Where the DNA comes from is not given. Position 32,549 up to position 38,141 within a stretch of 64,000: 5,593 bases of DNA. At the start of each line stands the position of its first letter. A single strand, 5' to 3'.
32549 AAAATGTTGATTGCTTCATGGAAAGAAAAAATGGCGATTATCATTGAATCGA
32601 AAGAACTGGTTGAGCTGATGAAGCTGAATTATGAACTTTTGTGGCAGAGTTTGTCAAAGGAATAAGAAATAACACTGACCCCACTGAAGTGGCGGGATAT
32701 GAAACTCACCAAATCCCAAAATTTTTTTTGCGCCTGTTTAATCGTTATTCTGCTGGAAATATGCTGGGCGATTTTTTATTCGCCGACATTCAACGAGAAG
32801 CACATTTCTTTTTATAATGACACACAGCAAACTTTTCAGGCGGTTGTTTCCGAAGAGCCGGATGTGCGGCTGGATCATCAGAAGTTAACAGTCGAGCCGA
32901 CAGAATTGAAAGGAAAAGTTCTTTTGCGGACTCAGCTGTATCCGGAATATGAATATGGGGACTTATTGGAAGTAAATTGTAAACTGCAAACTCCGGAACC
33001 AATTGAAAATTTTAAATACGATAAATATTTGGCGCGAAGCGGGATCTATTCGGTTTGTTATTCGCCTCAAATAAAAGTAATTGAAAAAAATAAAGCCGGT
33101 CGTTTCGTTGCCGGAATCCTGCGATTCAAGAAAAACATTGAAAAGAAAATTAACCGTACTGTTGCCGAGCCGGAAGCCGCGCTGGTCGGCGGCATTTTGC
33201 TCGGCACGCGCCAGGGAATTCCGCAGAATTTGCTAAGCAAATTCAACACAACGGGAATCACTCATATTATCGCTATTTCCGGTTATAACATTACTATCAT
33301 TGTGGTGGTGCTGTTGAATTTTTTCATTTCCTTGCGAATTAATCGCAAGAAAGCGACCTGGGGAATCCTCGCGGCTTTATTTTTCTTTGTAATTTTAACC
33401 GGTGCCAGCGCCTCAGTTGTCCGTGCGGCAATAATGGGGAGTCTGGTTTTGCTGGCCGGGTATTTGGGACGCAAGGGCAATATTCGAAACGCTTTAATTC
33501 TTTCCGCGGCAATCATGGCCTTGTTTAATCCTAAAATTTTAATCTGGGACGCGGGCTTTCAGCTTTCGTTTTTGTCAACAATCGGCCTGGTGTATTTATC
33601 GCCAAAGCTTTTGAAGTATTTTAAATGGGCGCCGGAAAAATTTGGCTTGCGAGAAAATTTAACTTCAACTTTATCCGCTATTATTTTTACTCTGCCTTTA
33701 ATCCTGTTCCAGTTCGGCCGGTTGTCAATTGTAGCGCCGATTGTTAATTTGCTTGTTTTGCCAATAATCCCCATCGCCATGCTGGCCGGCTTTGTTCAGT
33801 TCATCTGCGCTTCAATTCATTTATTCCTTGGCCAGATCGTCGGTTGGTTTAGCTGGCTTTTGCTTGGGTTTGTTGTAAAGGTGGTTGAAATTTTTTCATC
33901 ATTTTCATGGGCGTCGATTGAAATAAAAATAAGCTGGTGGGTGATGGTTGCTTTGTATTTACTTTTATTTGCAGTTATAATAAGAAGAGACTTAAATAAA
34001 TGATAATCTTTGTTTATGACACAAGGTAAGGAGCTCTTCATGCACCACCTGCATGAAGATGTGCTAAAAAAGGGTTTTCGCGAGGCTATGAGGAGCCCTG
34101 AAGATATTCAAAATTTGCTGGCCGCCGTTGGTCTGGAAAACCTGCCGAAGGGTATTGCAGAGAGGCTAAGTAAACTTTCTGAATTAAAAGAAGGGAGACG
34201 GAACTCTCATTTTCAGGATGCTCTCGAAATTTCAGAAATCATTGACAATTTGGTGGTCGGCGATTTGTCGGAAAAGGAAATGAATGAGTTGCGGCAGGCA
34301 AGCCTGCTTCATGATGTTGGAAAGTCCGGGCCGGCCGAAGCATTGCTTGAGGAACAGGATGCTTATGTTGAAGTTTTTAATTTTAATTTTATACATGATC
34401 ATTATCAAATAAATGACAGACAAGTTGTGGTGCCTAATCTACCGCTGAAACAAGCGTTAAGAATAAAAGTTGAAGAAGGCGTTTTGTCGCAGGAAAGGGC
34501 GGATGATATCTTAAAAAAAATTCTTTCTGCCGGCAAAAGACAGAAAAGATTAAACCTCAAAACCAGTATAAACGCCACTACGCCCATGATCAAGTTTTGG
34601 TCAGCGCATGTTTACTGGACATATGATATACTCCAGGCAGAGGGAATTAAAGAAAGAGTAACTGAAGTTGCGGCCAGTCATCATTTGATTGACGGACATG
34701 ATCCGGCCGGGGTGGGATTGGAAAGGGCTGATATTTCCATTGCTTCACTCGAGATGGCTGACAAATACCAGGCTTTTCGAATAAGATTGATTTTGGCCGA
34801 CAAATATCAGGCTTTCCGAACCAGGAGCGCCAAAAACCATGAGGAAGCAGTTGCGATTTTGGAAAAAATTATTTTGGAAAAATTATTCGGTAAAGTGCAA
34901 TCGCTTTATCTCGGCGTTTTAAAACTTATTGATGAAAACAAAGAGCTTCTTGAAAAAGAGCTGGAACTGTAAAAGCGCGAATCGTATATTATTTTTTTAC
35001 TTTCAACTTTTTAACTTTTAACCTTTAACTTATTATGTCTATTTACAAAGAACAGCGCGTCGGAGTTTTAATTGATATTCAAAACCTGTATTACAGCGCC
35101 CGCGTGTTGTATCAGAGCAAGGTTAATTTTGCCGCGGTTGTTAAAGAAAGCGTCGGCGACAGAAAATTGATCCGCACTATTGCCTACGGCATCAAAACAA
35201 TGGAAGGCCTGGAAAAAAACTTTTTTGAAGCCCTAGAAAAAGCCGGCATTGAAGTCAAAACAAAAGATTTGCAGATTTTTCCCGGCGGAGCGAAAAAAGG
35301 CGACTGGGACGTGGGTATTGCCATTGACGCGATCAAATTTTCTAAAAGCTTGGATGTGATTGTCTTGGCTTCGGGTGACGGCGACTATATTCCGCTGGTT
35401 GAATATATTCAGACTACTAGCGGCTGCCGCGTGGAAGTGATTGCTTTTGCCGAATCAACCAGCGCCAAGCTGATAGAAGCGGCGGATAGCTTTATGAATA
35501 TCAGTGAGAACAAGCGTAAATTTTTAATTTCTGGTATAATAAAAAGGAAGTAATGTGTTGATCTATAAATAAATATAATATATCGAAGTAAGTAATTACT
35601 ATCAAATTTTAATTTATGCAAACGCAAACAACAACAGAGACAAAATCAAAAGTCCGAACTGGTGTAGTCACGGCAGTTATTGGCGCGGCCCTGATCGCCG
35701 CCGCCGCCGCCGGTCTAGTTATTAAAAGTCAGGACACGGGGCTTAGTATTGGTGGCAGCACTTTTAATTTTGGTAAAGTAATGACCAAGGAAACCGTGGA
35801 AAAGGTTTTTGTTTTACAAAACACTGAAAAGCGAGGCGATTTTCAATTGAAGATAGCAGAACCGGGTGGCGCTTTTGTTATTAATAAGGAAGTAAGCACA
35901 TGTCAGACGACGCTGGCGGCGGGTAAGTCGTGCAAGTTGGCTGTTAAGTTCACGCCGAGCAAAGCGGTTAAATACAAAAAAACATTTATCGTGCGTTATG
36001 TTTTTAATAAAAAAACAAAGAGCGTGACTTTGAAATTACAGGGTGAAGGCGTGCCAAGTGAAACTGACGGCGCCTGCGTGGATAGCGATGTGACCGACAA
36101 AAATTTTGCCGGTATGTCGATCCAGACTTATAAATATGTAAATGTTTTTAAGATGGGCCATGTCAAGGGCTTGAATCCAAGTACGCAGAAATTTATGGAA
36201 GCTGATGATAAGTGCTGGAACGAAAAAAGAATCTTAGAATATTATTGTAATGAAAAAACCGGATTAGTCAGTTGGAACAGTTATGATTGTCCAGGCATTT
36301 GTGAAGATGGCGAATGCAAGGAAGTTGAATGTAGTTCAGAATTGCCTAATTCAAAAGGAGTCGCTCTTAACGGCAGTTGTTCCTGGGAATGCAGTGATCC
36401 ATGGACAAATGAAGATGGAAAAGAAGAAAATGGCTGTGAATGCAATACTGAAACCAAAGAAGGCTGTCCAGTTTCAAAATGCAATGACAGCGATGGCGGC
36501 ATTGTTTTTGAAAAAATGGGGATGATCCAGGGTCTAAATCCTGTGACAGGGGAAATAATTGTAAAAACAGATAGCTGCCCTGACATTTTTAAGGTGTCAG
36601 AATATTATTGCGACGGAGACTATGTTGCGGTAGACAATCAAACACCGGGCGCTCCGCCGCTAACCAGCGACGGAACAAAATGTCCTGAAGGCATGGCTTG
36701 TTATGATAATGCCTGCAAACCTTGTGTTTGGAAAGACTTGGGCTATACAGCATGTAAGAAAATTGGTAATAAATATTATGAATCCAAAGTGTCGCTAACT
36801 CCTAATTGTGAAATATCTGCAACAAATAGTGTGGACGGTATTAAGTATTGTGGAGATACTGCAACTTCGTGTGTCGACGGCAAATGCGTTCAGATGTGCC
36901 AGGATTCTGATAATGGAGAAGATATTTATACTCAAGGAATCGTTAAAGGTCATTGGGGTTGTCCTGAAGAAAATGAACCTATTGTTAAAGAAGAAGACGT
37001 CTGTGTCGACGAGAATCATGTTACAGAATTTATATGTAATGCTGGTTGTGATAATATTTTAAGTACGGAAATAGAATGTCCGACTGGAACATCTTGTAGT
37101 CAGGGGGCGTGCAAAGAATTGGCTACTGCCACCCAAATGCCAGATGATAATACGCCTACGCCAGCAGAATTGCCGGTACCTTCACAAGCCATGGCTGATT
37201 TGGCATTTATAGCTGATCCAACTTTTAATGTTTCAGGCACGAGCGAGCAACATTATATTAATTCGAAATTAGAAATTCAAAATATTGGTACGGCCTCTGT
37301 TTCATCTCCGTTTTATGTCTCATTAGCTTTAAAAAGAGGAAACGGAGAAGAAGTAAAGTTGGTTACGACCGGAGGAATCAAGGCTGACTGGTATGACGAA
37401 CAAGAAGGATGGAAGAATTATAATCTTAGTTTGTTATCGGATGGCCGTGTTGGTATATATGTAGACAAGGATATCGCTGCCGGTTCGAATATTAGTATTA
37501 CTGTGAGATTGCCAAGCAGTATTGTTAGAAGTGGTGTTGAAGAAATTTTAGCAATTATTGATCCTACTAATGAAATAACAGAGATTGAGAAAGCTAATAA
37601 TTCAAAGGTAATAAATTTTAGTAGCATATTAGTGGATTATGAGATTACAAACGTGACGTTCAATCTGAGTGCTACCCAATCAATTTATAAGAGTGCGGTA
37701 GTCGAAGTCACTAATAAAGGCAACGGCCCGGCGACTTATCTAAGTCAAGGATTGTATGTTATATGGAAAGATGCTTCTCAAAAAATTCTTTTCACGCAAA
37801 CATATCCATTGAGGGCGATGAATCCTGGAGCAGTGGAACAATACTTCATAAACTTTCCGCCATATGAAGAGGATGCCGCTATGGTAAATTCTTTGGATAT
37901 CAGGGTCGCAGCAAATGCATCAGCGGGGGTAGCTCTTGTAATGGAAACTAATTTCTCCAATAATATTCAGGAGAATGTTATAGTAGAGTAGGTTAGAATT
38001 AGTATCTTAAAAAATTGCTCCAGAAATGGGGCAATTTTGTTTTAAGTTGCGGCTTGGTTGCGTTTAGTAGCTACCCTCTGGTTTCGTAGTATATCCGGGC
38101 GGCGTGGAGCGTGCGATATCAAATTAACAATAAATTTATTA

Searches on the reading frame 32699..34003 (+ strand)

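Call 53: search_protein_families(library=pfam, proteins=[window:32699-34003:+], max_evalue=0.00001)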
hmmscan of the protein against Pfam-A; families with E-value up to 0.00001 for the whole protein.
window:32699-34003:+ (434 aa): 2 families
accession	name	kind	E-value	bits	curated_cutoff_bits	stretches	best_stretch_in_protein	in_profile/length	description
PF03772.21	Competence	-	8.1e-55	186.5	23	1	166-428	1-265/270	Competence protein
PF13567.11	DUF4131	-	3.5e-13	50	31.6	1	5-127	27-164/165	Domain of unknown function (DUF4131)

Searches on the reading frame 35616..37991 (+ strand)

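Call 53: search_protein_families(library=pfam, proteins=[window:35616-37991:+], max_evalue=0.00001)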
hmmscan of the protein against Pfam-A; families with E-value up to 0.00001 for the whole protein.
window:35616-37991:+ (791 aa): 3 families
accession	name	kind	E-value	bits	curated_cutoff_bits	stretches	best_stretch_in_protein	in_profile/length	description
PF22544.2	HYDIN_VesB_CFA65-like_Ig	-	8.2e-11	42.5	25.5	1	48-144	8-100/100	HYDIN/CFA65/VesB-like, Ig-like domain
PF22073.2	Cep192_D4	-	2.9e-07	31.1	35.5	1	49-145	10-111/112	Cep192 domain 4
PF07705.17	CARDB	-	2e-06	28.4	22.7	0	537-663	10-98/101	CARDB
